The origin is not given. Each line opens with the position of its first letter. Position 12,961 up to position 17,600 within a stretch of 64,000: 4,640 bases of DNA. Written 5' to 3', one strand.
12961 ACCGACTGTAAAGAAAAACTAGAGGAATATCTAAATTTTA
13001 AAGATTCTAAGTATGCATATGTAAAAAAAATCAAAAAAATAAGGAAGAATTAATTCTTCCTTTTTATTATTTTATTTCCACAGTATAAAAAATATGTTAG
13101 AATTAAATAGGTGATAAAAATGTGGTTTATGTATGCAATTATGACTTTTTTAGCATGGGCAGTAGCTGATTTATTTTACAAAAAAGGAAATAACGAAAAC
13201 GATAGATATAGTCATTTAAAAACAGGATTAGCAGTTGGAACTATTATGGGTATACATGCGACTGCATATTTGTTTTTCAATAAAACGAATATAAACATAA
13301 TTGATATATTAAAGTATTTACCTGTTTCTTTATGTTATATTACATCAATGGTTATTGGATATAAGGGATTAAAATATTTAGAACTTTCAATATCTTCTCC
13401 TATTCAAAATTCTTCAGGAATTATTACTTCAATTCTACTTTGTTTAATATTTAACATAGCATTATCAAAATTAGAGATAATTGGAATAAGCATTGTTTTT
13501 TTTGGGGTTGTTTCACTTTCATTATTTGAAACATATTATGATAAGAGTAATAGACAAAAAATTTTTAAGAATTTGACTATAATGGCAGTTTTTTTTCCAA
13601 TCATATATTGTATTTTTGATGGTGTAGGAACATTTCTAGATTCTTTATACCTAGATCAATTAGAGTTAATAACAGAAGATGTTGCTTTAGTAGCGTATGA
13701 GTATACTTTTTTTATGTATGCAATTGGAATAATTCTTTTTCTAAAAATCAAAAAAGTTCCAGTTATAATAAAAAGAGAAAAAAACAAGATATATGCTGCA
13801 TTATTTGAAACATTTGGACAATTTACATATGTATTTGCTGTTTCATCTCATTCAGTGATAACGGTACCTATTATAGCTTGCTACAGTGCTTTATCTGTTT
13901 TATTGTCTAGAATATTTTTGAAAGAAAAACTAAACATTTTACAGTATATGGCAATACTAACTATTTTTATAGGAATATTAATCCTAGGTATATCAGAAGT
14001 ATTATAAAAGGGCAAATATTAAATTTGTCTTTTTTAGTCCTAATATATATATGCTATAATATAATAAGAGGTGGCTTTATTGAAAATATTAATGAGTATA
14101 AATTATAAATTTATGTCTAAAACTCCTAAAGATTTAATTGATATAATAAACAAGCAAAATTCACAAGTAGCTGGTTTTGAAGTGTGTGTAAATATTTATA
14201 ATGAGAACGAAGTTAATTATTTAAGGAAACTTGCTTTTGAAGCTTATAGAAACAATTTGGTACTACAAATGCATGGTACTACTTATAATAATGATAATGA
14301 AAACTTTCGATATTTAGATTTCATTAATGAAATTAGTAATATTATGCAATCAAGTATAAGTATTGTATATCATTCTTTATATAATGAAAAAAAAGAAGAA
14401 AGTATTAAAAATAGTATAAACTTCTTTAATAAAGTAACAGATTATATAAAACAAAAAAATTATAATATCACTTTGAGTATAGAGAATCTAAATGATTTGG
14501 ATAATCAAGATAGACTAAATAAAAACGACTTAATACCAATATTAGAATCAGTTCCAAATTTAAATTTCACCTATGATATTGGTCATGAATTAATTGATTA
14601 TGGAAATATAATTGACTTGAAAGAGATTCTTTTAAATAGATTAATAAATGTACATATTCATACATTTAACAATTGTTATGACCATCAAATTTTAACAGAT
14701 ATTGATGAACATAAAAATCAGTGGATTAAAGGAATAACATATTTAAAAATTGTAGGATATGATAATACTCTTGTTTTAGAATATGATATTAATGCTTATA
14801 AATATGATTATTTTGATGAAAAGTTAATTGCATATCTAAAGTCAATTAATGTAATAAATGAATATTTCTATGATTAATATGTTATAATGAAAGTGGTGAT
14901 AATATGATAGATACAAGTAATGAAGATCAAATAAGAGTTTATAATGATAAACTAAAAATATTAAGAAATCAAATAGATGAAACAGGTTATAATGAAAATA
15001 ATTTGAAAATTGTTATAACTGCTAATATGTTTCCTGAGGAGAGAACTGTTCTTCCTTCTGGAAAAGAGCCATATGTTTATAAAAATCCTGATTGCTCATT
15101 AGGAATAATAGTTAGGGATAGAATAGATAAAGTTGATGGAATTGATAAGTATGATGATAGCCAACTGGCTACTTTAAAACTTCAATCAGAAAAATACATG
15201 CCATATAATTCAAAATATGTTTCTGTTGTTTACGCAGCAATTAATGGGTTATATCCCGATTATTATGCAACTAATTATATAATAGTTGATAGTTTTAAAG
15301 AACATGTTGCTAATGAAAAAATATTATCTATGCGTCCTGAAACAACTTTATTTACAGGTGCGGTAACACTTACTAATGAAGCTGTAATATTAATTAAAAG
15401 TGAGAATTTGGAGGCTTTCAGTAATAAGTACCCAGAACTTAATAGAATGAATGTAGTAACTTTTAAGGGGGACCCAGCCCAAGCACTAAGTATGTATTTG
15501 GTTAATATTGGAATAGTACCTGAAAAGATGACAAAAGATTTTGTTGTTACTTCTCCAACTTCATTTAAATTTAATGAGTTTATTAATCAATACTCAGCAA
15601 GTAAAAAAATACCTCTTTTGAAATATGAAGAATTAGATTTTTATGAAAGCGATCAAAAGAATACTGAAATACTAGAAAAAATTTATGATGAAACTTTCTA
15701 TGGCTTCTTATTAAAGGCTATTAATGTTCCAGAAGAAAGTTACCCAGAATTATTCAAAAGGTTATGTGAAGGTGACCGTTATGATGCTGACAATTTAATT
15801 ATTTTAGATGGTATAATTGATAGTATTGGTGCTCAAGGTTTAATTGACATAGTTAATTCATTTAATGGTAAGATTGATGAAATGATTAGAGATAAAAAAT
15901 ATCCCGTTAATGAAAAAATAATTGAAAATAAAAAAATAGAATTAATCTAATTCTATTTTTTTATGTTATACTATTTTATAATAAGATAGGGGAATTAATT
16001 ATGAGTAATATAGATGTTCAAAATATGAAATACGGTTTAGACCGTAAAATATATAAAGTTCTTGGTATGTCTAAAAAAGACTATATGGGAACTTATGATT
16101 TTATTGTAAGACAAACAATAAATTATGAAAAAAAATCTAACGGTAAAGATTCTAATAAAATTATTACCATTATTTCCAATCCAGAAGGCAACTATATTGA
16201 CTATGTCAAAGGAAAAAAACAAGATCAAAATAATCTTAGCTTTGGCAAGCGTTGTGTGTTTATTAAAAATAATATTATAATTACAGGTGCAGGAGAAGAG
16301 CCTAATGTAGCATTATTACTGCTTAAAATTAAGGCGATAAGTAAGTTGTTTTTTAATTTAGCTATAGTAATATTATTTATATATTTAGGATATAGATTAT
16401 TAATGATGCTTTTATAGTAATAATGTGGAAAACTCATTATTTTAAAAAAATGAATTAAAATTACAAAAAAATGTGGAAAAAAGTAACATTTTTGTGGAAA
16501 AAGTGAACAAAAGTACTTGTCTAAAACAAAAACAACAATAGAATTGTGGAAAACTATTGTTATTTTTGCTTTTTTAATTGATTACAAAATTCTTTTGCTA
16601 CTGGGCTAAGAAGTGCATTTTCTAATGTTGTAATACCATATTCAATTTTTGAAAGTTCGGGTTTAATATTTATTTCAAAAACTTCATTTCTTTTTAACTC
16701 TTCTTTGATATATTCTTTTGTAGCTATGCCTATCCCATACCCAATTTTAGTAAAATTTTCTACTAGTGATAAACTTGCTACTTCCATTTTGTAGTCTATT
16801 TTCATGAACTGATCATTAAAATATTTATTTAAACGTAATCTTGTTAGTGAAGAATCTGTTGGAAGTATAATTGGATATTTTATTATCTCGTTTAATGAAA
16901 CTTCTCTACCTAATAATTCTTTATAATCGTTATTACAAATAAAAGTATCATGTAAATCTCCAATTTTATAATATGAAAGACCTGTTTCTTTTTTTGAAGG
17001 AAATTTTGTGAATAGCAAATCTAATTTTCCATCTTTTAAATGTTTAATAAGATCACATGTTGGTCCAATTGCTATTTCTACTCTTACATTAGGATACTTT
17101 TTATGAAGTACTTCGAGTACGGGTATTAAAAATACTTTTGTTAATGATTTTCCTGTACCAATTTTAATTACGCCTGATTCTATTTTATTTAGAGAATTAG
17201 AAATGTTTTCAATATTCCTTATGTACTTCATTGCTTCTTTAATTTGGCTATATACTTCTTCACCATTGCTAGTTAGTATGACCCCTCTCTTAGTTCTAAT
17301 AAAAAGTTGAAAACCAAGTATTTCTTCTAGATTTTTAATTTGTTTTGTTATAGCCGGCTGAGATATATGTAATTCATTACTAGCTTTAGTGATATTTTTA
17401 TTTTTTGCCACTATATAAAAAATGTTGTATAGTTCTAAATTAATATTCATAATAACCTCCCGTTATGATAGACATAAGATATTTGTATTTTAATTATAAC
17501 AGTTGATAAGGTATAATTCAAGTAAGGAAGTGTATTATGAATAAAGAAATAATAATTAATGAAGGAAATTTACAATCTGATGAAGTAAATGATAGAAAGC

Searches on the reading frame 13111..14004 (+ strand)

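Call 10: search_protein_families(library=pfam, proteins=[window:13111-14004:+], max_evalue=0.001)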
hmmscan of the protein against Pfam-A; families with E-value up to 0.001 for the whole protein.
window:13111-14004:+ (298 aa): 2 families
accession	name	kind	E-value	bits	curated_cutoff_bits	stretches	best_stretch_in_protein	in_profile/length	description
PF00892.27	EamA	-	2.3e-18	67.2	28.2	2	4-137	2-134/135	EamA-like transporter family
PF03151.22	TPT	-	3.4e-05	23.8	30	1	205-297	46-140/291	Triose-phosphate Transporter family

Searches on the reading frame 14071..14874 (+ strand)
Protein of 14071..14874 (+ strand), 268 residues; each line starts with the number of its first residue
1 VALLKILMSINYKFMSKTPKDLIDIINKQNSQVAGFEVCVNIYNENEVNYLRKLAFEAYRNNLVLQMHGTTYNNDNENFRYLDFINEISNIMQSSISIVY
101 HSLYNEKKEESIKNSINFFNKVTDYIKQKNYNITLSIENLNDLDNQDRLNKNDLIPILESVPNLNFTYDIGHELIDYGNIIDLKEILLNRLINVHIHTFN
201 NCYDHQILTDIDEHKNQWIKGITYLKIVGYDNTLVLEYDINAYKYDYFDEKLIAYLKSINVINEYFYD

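Call 10: search_protein_families(library=pfam, proteins=[window:14071-14874:+], max_evalue=0.001)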
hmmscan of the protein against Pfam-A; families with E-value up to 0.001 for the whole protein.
window:14071-14874:+ (268 aa): 1 family
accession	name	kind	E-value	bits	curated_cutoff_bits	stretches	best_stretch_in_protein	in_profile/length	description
PF01261.30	AP_endonuc_2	-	1e-10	42.2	31.1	1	62-239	41-230/249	Xylose isomerase-like TIM barrel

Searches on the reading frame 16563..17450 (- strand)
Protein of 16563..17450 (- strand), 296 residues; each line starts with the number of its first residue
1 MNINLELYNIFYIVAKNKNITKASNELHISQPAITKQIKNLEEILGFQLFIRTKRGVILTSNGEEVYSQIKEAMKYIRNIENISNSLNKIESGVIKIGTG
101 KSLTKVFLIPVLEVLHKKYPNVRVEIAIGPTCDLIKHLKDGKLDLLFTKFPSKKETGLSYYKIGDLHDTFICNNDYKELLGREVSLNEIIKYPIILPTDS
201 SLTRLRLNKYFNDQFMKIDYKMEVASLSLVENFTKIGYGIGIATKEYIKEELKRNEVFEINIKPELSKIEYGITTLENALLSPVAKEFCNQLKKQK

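Call 11: search_protein_families(library=pfam, proteins=[window:16563-17450:-], max_evalue=0.001)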
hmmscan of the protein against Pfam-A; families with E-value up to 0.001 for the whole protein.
window:16563-17450:- (296 aa): 2 families
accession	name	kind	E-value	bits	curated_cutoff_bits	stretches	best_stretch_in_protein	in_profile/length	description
PF03466.25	LysR_substrate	-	7.1e-28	97.8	28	1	91-294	4-206/209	LysR substrate binding domain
PF00126.33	HTH_1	-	1e-19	70.7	26.6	1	6-64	2-60/60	Bacterial regulatory helix-turn-helix protein, lysR family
